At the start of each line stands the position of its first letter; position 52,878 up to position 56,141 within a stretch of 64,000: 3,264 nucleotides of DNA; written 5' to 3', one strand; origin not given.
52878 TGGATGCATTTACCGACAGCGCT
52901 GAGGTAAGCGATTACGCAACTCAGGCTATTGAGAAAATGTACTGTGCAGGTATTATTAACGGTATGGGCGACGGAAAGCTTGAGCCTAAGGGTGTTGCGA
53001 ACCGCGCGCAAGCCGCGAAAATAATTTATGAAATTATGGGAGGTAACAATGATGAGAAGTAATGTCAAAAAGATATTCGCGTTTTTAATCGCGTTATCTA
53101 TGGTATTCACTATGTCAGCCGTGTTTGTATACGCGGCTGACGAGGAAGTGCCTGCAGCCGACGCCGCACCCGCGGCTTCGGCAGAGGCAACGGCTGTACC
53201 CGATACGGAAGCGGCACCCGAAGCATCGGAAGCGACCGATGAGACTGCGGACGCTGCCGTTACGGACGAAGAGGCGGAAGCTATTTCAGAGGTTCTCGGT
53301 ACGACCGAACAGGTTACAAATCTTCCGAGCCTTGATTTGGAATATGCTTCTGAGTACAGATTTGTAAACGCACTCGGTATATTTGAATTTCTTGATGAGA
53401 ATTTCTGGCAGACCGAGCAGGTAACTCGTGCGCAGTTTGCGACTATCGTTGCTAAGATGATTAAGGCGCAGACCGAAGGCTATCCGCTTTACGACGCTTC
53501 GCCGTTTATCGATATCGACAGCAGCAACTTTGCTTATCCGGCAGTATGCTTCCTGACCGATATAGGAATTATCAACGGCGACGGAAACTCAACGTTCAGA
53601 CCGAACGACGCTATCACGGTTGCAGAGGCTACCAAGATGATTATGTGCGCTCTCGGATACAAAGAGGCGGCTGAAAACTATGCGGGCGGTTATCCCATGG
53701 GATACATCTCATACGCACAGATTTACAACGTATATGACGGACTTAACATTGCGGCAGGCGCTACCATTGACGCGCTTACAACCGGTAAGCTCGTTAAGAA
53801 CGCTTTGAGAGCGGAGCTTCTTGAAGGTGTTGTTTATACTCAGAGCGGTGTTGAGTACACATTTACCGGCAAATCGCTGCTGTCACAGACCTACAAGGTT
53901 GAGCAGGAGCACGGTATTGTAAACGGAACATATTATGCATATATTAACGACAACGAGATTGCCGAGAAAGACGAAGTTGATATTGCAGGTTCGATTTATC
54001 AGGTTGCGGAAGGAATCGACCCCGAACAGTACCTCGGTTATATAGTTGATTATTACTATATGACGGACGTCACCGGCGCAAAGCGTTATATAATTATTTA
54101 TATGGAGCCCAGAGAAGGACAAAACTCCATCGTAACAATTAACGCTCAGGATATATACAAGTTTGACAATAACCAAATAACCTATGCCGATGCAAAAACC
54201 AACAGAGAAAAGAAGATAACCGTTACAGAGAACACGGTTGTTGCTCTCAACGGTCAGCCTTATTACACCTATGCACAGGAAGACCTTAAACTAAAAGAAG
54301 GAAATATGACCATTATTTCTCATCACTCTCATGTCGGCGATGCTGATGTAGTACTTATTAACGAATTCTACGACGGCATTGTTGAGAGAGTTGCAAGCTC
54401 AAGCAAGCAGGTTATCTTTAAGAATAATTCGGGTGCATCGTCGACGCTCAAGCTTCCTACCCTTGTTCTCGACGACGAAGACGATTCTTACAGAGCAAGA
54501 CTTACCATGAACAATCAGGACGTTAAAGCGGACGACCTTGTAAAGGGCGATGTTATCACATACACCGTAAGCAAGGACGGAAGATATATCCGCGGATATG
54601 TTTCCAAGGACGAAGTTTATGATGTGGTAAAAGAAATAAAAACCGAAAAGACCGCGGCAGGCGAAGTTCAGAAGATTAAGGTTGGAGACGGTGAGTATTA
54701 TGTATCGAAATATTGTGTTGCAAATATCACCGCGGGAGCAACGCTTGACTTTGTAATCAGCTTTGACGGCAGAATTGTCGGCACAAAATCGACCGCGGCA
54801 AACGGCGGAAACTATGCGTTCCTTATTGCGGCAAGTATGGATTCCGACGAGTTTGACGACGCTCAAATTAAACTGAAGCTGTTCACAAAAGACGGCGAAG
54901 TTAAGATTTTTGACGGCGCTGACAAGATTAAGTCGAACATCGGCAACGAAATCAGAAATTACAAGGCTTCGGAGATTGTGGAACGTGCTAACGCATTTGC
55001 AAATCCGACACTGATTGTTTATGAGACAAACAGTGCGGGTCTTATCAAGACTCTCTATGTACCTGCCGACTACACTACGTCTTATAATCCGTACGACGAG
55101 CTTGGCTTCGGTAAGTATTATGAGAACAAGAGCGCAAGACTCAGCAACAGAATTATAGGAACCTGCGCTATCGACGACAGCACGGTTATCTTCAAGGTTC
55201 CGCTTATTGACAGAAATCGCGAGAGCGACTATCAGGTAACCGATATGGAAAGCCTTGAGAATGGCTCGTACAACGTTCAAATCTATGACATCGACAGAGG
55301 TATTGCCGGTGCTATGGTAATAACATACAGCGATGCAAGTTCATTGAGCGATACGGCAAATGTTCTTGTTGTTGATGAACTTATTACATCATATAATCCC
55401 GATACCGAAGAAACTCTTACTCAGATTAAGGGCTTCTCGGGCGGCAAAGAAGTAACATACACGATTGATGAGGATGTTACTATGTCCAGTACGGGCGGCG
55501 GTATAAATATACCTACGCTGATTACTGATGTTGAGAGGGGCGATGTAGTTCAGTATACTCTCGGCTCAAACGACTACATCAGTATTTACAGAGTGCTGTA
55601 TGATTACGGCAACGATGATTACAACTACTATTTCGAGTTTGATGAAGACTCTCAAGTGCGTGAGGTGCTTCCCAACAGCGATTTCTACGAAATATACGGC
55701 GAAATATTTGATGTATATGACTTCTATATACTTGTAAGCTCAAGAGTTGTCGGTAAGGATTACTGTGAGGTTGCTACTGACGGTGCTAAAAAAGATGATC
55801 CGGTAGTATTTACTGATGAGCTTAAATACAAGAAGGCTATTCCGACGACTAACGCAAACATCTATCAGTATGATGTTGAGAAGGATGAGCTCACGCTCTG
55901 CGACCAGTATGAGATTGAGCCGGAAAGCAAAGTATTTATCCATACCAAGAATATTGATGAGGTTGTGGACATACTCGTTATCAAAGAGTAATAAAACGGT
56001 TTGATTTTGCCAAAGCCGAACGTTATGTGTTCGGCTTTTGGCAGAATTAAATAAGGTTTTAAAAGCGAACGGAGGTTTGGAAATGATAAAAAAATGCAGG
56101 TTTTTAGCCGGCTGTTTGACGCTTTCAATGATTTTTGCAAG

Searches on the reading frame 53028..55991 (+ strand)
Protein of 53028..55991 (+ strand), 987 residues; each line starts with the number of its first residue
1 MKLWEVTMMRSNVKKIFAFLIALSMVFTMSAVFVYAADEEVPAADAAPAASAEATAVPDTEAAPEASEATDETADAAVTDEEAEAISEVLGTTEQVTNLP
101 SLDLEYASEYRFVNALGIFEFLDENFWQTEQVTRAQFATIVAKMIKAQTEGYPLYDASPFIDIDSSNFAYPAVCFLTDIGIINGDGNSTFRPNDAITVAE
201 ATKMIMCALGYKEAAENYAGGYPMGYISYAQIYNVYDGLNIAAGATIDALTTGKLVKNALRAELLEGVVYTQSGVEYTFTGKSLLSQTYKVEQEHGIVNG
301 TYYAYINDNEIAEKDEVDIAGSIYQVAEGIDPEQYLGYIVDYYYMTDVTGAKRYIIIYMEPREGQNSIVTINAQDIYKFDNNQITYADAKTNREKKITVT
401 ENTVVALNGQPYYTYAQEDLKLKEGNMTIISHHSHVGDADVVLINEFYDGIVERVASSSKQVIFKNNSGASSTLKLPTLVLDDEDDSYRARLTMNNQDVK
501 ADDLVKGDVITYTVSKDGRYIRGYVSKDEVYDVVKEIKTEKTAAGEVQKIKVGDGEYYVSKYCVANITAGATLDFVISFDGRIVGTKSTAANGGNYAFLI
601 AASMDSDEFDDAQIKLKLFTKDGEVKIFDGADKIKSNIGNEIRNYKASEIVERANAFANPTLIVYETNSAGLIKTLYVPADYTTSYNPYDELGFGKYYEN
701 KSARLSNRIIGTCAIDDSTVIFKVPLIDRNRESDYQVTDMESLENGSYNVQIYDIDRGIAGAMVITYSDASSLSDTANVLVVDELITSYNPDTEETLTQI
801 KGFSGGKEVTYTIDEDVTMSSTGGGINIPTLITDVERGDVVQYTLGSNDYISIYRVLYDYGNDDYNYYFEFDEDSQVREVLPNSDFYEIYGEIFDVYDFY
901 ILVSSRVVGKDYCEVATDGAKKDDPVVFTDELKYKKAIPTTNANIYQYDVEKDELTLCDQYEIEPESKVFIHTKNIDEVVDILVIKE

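Call 31: search_protein_families(library=pfam, proteins=[window:53028-55991:+], max_evalue=0.001)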
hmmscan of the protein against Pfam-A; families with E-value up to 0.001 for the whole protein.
window:53028-55991:+ (987 aa): 1 family
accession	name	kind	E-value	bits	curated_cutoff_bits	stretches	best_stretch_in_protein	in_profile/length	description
PF00395.25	SLH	-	7.8e-08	32.6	20.8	1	162-201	4-43/44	S-layer homology domain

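Call 49: search_protein_families(library=pfam, proteins=[window:53028-55991:+], max_evalue=0.001)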
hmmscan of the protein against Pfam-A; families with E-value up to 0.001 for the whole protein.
window:53028-55991:+ (987 aa): 1 family
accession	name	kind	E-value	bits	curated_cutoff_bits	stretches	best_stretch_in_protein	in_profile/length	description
PF00395.25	SLH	-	7.8e-08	32.6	20.8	1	162-201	4-43/44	S-layer homology domain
